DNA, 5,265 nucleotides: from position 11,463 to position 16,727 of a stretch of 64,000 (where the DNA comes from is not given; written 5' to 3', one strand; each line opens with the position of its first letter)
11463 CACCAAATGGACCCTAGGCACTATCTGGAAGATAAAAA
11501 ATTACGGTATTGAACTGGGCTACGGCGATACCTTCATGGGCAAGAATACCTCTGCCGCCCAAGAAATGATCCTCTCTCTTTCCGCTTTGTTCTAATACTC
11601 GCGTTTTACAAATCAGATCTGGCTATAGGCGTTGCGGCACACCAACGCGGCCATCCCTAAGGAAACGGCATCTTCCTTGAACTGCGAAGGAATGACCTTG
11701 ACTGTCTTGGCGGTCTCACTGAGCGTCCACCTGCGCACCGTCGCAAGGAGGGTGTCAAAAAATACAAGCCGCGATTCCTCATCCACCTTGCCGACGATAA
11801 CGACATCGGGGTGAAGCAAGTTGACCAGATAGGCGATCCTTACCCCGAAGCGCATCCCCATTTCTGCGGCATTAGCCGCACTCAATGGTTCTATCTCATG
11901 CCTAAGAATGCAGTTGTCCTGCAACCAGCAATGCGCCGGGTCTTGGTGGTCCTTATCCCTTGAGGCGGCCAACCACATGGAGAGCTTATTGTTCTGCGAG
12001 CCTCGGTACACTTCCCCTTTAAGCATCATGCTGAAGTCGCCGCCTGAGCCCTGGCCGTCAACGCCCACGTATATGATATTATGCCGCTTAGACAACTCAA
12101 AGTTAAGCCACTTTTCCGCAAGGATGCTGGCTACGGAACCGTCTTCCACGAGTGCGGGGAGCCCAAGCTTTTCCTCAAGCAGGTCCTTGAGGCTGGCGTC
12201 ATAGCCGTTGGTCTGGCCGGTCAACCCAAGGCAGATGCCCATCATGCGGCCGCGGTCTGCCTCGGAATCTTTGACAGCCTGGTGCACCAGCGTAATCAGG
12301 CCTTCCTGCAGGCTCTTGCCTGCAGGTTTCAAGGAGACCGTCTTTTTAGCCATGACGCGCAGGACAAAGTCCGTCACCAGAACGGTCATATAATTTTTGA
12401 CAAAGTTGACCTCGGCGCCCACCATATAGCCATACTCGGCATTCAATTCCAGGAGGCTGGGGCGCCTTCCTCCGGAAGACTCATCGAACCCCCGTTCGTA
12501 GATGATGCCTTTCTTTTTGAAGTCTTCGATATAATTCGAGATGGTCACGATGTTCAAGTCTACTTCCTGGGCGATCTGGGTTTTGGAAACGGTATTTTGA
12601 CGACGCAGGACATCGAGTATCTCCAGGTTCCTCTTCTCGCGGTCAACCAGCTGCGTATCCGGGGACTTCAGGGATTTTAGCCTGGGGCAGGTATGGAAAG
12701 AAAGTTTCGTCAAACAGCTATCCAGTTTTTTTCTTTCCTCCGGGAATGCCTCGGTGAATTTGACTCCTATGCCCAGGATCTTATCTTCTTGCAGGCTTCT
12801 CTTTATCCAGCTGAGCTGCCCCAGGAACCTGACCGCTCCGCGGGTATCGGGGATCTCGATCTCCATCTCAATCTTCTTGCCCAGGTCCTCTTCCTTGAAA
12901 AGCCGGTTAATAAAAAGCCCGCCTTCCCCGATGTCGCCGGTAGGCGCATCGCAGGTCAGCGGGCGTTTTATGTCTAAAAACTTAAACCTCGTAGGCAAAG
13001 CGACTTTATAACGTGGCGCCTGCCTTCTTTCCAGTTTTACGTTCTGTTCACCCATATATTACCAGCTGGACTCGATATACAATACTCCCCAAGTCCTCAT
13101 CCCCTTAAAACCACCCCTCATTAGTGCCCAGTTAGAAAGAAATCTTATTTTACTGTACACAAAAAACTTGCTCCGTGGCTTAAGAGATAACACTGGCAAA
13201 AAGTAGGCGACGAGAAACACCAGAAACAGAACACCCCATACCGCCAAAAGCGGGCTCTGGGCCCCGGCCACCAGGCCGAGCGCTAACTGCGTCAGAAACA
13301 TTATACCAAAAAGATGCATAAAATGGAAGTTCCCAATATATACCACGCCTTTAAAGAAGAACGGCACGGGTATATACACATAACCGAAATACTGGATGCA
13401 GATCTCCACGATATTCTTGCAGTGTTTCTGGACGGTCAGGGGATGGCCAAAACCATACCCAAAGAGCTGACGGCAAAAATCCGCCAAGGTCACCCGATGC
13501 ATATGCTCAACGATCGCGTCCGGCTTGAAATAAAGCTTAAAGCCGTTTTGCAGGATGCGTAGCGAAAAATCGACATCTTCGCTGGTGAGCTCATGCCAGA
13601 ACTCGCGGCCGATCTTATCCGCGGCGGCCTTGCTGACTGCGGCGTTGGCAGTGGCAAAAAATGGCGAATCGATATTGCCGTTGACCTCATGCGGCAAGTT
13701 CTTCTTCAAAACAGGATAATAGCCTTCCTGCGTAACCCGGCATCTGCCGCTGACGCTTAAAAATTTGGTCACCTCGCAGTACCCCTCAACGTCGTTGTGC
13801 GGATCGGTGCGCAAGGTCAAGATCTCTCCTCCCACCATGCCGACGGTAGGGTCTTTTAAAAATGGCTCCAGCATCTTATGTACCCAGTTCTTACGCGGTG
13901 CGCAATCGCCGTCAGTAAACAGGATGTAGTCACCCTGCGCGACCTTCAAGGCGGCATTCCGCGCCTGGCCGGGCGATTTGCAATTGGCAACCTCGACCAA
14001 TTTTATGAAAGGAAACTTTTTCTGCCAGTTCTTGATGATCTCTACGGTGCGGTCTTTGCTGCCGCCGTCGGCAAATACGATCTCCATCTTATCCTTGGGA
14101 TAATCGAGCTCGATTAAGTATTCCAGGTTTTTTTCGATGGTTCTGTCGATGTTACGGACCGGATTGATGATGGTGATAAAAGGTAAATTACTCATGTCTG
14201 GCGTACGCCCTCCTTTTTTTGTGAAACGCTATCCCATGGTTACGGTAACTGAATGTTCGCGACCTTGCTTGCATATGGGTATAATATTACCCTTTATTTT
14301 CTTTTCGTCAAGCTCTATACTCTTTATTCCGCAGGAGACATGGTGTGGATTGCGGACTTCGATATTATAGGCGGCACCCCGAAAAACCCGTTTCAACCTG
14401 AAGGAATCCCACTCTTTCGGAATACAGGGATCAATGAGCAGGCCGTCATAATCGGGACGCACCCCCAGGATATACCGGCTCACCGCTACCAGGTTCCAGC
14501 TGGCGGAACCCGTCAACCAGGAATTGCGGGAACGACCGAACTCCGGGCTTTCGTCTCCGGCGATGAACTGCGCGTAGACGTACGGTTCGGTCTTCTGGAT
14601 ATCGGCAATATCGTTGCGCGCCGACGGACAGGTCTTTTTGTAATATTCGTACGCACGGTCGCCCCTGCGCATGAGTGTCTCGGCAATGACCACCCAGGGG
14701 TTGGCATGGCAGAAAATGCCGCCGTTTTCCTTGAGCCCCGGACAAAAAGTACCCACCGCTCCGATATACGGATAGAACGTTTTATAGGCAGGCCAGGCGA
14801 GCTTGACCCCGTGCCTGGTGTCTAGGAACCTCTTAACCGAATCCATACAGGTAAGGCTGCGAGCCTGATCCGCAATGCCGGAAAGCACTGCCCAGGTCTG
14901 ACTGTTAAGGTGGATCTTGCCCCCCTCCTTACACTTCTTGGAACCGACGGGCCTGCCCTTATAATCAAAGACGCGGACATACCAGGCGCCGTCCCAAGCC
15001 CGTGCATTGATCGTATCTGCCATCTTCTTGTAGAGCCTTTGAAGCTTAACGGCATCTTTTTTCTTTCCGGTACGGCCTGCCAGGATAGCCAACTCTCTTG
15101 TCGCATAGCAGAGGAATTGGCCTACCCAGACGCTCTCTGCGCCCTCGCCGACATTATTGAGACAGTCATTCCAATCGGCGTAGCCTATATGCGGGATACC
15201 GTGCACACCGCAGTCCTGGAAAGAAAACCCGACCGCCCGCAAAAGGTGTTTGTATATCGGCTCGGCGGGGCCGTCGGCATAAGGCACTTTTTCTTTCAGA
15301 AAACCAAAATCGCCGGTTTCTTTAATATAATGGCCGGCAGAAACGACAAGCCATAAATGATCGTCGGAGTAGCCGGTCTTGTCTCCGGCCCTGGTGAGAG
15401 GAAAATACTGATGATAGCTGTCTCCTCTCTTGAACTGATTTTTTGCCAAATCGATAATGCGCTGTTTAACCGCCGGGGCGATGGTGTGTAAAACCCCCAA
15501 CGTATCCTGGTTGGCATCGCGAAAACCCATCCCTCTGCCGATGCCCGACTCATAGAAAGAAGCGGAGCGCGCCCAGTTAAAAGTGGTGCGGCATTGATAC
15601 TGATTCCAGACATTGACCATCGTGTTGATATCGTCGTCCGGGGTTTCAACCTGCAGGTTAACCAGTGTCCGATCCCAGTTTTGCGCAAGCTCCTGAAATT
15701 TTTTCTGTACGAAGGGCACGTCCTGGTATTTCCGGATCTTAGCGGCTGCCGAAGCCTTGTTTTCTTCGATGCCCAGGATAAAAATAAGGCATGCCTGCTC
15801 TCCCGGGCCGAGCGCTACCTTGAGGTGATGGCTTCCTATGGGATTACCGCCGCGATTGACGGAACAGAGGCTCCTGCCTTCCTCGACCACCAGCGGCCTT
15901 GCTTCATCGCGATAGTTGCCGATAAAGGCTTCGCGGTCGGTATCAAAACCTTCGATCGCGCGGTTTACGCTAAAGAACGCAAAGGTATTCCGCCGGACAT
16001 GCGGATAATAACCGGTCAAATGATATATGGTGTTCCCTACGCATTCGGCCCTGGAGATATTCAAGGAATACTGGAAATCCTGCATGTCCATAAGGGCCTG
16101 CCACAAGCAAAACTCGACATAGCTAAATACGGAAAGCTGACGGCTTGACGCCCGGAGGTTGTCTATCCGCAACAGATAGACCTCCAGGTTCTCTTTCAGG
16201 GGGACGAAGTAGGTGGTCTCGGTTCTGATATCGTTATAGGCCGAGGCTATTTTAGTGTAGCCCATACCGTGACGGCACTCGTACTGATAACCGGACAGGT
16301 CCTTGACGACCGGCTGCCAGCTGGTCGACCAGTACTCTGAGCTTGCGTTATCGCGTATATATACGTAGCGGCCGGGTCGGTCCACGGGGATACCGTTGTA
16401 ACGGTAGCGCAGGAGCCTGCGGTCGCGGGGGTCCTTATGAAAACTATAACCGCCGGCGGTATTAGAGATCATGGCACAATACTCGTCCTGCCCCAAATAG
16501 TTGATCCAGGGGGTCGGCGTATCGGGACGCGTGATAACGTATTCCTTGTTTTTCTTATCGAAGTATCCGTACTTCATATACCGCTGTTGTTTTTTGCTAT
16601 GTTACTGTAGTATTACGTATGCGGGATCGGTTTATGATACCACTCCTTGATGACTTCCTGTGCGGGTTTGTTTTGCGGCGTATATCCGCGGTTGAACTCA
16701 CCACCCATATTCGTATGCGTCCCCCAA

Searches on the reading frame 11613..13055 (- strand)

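Call 9: search_protein_families(library=pfam, proteins=[window:11613-13055:-], max_evalue=0.001)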
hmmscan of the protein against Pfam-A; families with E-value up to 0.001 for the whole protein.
window:11613-13055:- (480 aa): 4 families
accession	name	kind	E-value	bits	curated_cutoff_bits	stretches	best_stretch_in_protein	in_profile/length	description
PF00480.26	ROK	-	2.6e-08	34.2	22.9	1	387-473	206-292/294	ROK family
PF07238.19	PilZ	-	7.1e-07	29.9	22.5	1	9-115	1-100/102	PilZ domain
PF13412.12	HTH_24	-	0.00012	22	21.9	1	141-185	3-47/48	Winged helix-turn-helix DNA-binding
PF14947.12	HTH_45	-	0.00069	20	25.5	0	145-187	10-51/77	Winged helix-turn-helix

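Call 50: search_protein_families(library=ncbifam, proteins=[window:11613-13055:-], max_evalue=0.001)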
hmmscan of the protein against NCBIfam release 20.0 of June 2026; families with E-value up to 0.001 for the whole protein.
window:11613-13055:- (480 aa): 6 families
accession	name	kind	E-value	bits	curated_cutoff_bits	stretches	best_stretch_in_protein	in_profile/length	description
NF049930.1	TransRegMlc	equivalog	2.3e-12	47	530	1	389-477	307-394/405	sugar metabolism global transcriptional regulator Mlc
NF047937.1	TransRegNagC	equivalog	5.8e-12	45.5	650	2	150-320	20-202/399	DNA-binding transcriptional regulator NagC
TIGR02266.1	gmx_TIGR02266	paralog_domain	3.1e-07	30.5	68.7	1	36-115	18-95/96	TIGR02266 family protein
NF053610.1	Sso10a_fam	subfamily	4.7e-05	23.3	60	1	145-188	9-50/64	Sso10a family chromatin protein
TIGR01884.1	cas_HTH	subfamily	8.6e-05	22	60.2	0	137-188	138-189/202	CRISPR-associated CARF protein Csa3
TIGR00744.1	ROK_glcA_fam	subfamily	0.00033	20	260.35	0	403-473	239-309/318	ROK family glucokinase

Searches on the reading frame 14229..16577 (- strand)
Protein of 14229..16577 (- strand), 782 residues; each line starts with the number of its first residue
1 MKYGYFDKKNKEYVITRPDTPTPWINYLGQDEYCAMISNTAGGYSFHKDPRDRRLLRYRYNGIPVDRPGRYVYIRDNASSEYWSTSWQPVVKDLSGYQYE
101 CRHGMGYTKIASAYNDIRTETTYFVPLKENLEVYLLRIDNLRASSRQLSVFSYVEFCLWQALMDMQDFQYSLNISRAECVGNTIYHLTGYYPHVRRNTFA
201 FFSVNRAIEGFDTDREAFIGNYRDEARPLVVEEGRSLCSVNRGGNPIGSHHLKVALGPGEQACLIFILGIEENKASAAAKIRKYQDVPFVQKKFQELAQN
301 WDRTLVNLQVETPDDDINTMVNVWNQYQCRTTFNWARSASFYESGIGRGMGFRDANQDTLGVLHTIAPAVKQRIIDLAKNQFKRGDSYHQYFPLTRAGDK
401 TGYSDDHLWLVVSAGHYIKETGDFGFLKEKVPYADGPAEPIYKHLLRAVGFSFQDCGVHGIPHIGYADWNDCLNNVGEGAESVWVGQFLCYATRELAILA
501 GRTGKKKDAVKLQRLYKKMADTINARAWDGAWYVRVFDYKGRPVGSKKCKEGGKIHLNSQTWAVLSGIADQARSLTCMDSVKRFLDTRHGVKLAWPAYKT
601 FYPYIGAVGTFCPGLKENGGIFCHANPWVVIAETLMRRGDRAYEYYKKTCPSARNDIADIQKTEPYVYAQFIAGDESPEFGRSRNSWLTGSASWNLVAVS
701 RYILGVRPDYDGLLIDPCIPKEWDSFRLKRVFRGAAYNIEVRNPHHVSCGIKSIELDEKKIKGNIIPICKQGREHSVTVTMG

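Call 9: search_protein_families(library=pfam, proteins=[window:14229-16577:-], max_evalue=0.001)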
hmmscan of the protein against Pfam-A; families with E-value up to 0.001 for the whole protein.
window:14229-16577:- (782 aa): 3 families
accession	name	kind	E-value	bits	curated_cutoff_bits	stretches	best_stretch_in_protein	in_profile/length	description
PF17167.11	Glyco_hydro_94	-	1.3e-145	485.8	27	1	301-705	2-420/420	Glycosyl hydrolase 94 superfamily, catalytic domain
PF06165.18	GH94_b-supersand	-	1.7e-84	283.7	23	1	21-269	1-251/251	Glycosyl hydrolase 94, supersandwich domain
PF03633.20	Glyco_hydro_65C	-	0.00024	21.3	22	1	707-746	2-40/62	Glycosyl hydrolase family 65, C-terminal domain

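Call 47: search_solved_structures(query=window:14229-16577:-, max_evalue=1e-20)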
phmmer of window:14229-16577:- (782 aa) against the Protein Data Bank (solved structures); distinct sequences matched with E-value up to 1e-20: 19.
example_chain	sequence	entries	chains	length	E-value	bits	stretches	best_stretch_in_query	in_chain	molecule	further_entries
3qde_A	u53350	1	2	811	9.5e-242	807.8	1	1-782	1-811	Cellobiose phosphorylase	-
8ho7_A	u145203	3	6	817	2e-240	803.4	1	1-780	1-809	Cellobiose phosphorylase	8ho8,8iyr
8hob_A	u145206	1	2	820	3.2e-235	786.2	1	2-782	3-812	Cellobiose phosphorylase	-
8ho9_A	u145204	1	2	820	6.1e-234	781.9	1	2-782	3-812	Cellobiose phosphorylase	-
3s4c_A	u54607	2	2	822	1.7e-220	737.5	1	1-780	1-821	Lactose Phosphorylase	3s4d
3rrs_A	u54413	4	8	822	1.1e-219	734.8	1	1-780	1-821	Cellobiose phosphorylase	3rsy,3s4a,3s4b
2cqs_A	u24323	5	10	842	4.2e-218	729.6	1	1-780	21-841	Cellobiose Phosphorylase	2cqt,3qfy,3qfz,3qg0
3afj_A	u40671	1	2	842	6.6e-218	728.9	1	1-780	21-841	Cellobiose Phosphorylase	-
3act_A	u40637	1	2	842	4.1e-217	726.3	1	1-780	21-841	Cellobiose Phosphorylase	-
3acs_A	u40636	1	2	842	7.6e-217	725.4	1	1-780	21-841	Cellobiose Phosphorylase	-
1v7v_A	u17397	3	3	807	7.5e-183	612.9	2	1-393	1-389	chitobiose phosphorylase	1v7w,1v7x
8bou_A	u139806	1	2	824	3.6e-169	567.7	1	1-768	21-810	N,N'-diacetylchitobiose phosphorylase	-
8rf9_A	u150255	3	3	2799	1.2e-101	344.4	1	3-742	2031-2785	Cyclic beta 1-2 glucan synthetase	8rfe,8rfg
8rf0_A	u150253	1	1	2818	1.2e-101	344.4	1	3-742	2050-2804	Cyclic beta-(1,2)-glucan synthase NdvB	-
4zle_A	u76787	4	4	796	2.8e-60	207.5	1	66-780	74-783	Putative b-glycan phosphorylase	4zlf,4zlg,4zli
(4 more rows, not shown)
